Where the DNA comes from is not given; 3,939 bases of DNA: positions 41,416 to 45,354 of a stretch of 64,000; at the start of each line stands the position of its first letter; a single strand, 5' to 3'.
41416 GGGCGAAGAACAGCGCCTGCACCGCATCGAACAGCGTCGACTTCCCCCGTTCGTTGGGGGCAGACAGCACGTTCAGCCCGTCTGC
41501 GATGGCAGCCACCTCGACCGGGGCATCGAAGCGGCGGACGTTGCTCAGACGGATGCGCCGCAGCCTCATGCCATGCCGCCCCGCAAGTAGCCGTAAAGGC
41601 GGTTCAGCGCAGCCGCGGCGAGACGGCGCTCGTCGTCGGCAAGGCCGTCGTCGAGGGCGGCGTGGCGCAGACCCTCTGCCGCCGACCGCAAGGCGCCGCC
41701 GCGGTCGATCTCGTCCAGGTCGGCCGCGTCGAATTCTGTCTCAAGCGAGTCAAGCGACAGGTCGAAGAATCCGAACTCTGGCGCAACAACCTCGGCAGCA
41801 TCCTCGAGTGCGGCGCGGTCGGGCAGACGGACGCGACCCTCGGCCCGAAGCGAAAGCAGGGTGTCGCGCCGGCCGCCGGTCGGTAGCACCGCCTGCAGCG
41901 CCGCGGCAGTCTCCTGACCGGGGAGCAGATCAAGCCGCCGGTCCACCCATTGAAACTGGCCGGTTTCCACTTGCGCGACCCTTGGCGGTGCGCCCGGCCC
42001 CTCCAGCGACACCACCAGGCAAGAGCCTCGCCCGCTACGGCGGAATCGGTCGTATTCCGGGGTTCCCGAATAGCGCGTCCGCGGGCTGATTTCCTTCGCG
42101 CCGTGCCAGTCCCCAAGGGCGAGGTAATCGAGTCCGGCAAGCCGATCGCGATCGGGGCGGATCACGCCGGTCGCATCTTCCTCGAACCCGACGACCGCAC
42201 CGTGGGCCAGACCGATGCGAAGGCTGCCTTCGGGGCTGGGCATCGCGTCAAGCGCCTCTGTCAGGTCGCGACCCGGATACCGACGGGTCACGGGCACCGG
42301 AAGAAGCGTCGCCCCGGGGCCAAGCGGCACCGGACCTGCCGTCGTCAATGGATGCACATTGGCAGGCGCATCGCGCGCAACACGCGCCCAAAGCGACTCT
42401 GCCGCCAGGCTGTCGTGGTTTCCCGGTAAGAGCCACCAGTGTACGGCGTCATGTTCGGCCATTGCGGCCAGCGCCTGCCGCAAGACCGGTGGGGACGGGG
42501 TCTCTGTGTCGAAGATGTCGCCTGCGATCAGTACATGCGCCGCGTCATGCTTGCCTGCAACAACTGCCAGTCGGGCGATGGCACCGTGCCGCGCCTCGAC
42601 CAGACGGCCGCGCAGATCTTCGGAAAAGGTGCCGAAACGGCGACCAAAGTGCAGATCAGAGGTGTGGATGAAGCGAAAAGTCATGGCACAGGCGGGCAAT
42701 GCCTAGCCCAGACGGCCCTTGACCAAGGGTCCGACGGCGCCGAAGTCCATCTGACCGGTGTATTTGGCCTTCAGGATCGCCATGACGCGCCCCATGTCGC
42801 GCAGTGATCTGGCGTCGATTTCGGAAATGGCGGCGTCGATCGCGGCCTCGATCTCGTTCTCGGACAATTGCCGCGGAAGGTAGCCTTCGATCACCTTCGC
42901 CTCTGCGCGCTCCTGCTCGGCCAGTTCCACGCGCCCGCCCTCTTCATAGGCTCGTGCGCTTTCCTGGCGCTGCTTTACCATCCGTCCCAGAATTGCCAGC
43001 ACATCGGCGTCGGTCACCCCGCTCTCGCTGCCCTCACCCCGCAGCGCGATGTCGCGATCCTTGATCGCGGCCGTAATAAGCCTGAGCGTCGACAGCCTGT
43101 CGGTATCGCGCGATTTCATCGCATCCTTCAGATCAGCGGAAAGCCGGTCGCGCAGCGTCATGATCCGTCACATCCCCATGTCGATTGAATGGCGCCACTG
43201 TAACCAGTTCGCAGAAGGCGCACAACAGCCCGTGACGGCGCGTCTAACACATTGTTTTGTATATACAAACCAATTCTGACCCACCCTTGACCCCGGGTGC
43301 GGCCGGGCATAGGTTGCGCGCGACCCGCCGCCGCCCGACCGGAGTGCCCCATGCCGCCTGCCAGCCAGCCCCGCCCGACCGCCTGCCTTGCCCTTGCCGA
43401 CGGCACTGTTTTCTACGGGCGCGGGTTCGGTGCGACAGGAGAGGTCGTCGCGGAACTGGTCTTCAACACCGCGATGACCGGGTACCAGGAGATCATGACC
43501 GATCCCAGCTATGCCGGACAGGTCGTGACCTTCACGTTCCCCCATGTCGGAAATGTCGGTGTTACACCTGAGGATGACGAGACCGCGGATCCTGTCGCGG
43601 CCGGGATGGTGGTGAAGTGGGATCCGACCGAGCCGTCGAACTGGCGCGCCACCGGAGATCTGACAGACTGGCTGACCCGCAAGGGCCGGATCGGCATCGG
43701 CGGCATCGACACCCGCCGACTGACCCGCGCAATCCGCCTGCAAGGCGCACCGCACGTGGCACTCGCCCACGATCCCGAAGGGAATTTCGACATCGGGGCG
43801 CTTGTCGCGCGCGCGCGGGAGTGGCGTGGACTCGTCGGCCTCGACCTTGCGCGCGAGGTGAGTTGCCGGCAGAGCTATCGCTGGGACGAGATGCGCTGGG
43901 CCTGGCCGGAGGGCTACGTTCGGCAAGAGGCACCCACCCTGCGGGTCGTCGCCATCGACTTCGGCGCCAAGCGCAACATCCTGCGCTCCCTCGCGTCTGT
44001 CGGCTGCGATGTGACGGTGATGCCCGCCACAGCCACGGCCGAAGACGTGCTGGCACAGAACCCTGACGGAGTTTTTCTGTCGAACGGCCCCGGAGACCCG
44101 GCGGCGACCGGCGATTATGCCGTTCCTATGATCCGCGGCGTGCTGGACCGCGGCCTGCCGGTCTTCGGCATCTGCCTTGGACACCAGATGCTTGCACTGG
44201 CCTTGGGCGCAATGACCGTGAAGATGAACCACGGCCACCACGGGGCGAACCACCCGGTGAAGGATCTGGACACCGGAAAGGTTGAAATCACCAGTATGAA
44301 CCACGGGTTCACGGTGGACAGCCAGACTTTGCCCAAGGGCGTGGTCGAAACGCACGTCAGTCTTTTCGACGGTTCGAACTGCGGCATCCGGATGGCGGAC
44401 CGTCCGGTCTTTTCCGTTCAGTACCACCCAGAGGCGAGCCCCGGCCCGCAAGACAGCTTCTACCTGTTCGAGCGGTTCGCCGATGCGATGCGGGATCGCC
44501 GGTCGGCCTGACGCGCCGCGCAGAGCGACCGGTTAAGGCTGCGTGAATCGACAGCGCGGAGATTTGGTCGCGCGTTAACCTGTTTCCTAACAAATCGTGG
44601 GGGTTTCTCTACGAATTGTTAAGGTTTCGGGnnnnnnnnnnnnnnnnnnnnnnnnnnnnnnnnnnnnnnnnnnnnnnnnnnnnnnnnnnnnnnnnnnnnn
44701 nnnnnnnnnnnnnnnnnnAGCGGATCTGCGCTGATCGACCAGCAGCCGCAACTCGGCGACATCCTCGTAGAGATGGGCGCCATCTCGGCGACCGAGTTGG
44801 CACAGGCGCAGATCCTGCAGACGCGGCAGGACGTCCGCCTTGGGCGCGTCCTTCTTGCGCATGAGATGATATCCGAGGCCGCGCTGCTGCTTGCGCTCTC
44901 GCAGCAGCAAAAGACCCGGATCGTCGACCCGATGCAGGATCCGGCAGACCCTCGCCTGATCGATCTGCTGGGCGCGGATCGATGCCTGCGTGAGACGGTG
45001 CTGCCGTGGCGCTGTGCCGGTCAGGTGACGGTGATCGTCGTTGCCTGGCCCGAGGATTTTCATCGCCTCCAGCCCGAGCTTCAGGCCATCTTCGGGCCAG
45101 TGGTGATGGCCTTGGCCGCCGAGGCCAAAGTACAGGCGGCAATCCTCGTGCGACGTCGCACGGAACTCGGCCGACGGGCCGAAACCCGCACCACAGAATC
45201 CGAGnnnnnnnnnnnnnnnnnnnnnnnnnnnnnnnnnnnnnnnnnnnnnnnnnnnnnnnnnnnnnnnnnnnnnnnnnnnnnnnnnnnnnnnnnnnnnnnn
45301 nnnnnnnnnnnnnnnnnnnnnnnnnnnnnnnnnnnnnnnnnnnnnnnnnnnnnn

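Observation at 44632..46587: Stand-alone processive GT2 synthase with an N-terminal MshEN-type (putative c-di-GMP receptor) domain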

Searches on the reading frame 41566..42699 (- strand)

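Call 22: search_protein_families(library=pfam, proteins=[window:41566-42699:-], max_evalue=0.001)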
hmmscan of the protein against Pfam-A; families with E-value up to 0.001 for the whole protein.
window:41566-42699:- (377 aa): 1 family
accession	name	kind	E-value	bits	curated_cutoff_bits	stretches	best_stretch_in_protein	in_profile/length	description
PF00149.33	Metallophos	-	1.1e-09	39.4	21.5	1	8-108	1-72/191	Calcineurin-like phosphoesterase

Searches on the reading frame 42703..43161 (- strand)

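Call 22: search_protein_families(library=pfam, proteins=[window:42703-43161:-], max_evalue=0.001)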
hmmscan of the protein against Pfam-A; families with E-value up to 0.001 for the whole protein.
window:42703-43161:- (152 aa): 1 family
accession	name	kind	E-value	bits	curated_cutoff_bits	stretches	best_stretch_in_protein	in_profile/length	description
PF09424.15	YqeY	-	1.2e-50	171.8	27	1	5-151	2-143/143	Yqey-like protein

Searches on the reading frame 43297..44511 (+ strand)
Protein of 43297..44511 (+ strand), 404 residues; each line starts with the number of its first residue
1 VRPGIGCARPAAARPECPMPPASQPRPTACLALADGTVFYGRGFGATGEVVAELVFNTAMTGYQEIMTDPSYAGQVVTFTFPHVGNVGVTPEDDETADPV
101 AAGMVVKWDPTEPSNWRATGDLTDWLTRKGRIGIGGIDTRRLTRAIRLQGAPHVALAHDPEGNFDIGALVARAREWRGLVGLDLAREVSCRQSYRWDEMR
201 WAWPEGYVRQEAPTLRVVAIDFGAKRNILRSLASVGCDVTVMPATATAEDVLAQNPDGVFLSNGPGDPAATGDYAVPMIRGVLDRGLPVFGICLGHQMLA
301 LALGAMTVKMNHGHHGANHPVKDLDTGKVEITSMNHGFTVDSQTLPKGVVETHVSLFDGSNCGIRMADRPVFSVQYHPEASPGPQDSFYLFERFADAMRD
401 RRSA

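Call 22: search_protein_families(library=pfam, proteins=[window:43297-44511:+], max_evalue=0.001)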
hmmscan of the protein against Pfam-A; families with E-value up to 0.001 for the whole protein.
window:43297-44511:+ (404 aa): 3 families
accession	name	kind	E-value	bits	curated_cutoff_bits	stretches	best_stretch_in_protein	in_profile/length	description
PF00117.34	GATase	-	9.5e-53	179.1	22.8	1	219-396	2-189/190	Glutamine amidotransferase class-I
PF00988.28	CPSase_sm_chain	-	1.8e-47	160.8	27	1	31-153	1-123/126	Carbamoyl-phosphate synthase small chain, CPSase domain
PF07722.19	Peptidase_C26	-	8.3e-08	32.7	20.5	1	274-336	93-152/219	Peptidase C26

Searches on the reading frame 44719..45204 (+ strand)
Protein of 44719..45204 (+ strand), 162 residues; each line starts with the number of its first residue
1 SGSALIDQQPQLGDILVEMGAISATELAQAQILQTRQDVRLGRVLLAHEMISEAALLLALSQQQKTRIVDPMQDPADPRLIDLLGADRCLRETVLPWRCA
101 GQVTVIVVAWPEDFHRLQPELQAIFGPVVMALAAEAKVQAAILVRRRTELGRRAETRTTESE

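Call 36: search_solved_structures(query=window:44719-45204:+, max_evalue=1, show_alignments=5)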
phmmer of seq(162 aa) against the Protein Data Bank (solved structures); distinct sequences matched with E-value up to 1: 16.
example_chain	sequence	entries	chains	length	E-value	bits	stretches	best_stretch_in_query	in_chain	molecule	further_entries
6f8l_G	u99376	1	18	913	2.3e-12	50.3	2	10-118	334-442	Type IV pilus assembly protein PilF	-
6ejf_G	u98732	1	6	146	1.1e-08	38.4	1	10-118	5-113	Type IV pilus assembly protein PilF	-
6olj_C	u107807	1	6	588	1.7e-06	31.3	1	8-142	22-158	Type IV pilus biogenesis ATPase PilB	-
5tsg_B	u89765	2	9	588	1.7e-06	31.3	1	8-142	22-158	Type IV pilus biogenesis ATPase PilB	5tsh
5htl_A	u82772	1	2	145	1.9e-06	31.1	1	10-115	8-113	MSHA biogenesis protein MshE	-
5zfr_A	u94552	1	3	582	1.3e-05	28.4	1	8-142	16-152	Type IV pilus biogenesis ATPase PilB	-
3jc8_Ba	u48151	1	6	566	0.00012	25.3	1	11-142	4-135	Type IV-A pilus assembly ATPase PilB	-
8pdk_A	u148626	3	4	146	0.0015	21.8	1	10-106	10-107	c-di-GMP binding domain of the ATPase enzyme PilF | ATP-binding motif-containing protein pilF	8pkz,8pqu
8pfa_A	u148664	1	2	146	0.0015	21.7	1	10-106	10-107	c-di-GMP binding domain of the ATPase enzyme PilF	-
6ejf_J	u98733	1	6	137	0.002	21.4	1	11-106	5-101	Type IV pilus assembly protein PilF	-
8pe0_A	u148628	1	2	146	0.0028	20.9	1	11-106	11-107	c-di-GMP binding domain of the ATPase enzyme PilF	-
9gl5_A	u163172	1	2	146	0.0036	20.5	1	10-106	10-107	ATP-binding motif-containing protein pilF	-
9glg_A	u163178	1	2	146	0.0037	20.5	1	10-105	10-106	ATP-binding motif-containing protein pilF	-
5gsz_A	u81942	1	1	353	0.29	14.3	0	16-90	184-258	Kinesin-like protein KIF19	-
5gsy_K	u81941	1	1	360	0.31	14.2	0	16-90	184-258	Kinesin-like protein KIF19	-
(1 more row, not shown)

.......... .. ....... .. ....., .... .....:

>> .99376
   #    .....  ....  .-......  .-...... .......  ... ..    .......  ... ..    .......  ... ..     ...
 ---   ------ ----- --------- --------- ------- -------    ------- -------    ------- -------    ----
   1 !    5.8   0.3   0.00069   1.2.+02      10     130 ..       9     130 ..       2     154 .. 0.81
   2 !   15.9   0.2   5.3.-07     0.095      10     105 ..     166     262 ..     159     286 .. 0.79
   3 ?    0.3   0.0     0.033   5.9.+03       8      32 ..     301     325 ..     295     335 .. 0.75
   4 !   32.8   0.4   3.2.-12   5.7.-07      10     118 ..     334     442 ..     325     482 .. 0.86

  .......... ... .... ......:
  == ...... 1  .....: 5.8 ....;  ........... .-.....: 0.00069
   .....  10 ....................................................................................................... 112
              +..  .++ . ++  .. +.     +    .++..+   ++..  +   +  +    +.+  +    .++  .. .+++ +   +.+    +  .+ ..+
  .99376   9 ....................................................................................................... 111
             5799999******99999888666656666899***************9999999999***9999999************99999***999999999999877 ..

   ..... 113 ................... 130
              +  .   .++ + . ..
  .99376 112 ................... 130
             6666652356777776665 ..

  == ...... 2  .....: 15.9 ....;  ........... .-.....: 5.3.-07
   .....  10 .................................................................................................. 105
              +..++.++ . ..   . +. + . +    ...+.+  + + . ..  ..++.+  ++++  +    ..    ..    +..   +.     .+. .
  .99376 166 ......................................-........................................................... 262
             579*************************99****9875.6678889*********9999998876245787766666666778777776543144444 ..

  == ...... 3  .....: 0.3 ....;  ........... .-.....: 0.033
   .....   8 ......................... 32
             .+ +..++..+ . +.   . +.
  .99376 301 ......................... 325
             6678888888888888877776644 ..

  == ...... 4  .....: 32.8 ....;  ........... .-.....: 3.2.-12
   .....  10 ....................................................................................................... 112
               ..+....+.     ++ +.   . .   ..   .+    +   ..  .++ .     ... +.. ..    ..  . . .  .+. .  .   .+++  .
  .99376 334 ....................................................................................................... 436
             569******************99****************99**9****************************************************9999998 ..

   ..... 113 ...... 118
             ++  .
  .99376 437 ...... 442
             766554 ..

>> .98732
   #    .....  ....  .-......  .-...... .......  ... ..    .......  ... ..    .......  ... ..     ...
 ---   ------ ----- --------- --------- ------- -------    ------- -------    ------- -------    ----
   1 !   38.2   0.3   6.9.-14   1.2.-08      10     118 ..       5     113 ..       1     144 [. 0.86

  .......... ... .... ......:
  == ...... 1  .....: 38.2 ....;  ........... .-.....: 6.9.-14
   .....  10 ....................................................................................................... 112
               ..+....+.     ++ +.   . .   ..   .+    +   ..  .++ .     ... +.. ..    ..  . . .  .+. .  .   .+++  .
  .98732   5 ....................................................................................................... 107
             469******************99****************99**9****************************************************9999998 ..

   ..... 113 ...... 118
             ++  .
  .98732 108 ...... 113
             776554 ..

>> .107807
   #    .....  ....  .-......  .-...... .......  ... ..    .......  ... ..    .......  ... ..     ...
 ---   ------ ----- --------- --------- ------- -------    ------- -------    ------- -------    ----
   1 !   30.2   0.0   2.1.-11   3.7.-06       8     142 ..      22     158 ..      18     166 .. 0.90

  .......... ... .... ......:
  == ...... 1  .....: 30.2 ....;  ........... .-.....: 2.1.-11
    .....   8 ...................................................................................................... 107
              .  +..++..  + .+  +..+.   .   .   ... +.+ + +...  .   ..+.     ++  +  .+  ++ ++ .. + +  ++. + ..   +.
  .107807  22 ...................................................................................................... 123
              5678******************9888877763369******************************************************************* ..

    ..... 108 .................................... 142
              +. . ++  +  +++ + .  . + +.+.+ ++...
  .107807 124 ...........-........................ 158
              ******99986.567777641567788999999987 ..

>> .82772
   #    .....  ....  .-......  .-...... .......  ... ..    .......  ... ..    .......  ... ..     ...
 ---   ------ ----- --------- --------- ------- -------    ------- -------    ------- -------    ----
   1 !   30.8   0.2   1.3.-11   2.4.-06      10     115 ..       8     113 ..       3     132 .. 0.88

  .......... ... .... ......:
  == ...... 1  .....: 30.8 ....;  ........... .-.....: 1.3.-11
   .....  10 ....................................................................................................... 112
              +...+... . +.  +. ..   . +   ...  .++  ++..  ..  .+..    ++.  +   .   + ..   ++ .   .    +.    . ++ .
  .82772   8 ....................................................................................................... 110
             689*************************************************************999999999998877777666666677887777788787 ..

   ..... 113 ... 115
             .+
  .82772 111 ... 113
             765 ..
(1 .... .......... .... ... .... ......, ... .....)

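Call 70: predict_structure(alignment_id=A2)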
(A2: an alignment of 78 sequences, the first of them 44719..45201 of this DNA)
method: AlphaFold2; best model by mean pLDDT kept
length: 161 residues; sequences in the alignment: 78
mean_pLDDT: 94.1   pTM: 0.85
mean pLDDT of the five models: 94.1, 93.0, 92.6, 92.4, 91.4
residues with pLDDT >= 90: 135; 70-90: 19; 50-70: 6; < 50: 1
segments of 3 or more residues with pLDDT < 50: none
pLDDT, mean of each block of 10 residues (from residue 1): 70 97 98 96 97 98 98 95 96 97 98 98 98 98 91 82 69
secondary structure, 60 per line:
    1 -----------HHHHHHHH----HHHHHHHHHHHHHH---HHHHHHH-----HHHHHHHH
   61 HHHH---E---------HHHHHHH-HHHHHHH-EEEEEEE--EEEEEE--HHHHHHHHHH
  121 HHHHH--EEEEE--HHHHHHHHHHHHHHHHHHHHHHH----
elements in order: H12-19 H24-37 H41-47 H53-64 H78-84 H86-92 E94-100 E103-108 H111-125 E128-132 H135-157

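Call 75: fold_search(model_id=the predicted structure, library=pdb)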
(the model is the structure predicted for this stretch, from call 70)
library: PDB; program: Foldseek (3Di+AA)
matches with E <= 10: 155; with E <= 0.001: 20
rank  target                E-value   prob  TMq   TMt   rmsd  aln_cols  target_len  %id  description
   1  5htl_B                5.0e-09  1.00  0.75  0.85   2.1       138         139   27  Structure of MshE with cdg (released 2016-10-05)
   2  5htl_A                3.7e-08  1.00  0.75  0.84   2.2       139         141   27  Structure of MshE with cdg (released 2016-10-05)
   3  9gl5_A                1.7e-07  1.00  0.68  0.78   2.5       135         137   22  X-ray structure of the Thermus thermophilus Q190E mutant of the PilF-GSPIIB domain in the c-di-GMP bound state (released 2025-06-25)
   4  6ejf_G                3.1e-07  1.00  0.71  0.77   2.5       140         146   31  Thermus thermophilus PilF ATPase (apoprotein form) (released 2018-08-01)
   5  8pe0_A                3.1e-07  1.00  0.67  0.76   2.5       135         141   23  X-ray structure of the Thermus thermophilus K167L mutant of the PilF-GSPIIB domain in the c-di-GMP bound state (released 2024-06-26)
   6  9glg_A                3.5e-07  1.00  0.69  0.79   2.4       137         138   22  X-ray structure of the Thermus thermophilus Q218E mutant of the PilF-GSPIIB domain in the c-di-GMP bound state (released 2025-06-25)
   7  8pfa_A                3.8e-07  1.00  0.68  0.78   2.5       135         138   23  X-ray structure of the Thermus thermophilus K167R mutant of the PilF-GSPIIB domain in the c-di-GMP bound state (released 2024-06-26)
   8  8pdk_A                4.5e-07  1.00  0.68  0.77   2.5       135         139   23  X-ray structure of the Thermus thermophilus PilF-GSPIIB domain in the c-di-GMP bound state (released 2024-06-26)
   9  9glg_B                5.4e-07  1.00  0.67  0.77   2.6       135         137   22  X-ray structure of the Thermus thermophilus Q218E mutant of the PilF-GSPIIB domain in the c-di-GMP bound state (released 2025-06-25)
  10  8pfa_B                5.8e-07  1.00  0.67  0.77   2.6       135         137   23  X-ray structure of the Thermus thermophilus K167R mutant of the PilF-GSPIIB domain in the c-di-GMP bound state (released 2024-06-26)
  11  8pdk_B                9.4e-07  1.00  0.67  0.77   2.6       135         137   23  X-ray structure of the Thermus thermophilus PilF-GSPIIB domain in the c-di-GMP bound state (released 2024-06-26)
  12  8pkz_MODEL_1_A        9.4e-07  1.00  0.70  0.76   5.8       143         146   23  NMR solution structure of PilF-GSPIIB in the c-di-GMP bound state (released 2024-07-10)
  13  7lko_A                1.0e-06  1.00  0.70  0.76   3.0       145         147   14  The PilB(N-terminal)-PilZ complex of the Type IV pilus from Xanthomonas citri (2.9 A) (released 2021-08-11)
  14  7lkm_A                1.8e-06  1.00  0.69  0.74   3.4       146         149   15  The PilB(N-terminal_P70S mutant)-PilZ complex of the Type IV pilus from Xanthomonas citri (released 2021-08-11)
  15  7lkm_B                2.5e-06  1.00  0.68  0.73   3.5       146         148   15  The PilB(N-terminal_P70S mutant)-PilZ complex of the Type IV pilus from Xanthomonas citri (released 2021-08-11)
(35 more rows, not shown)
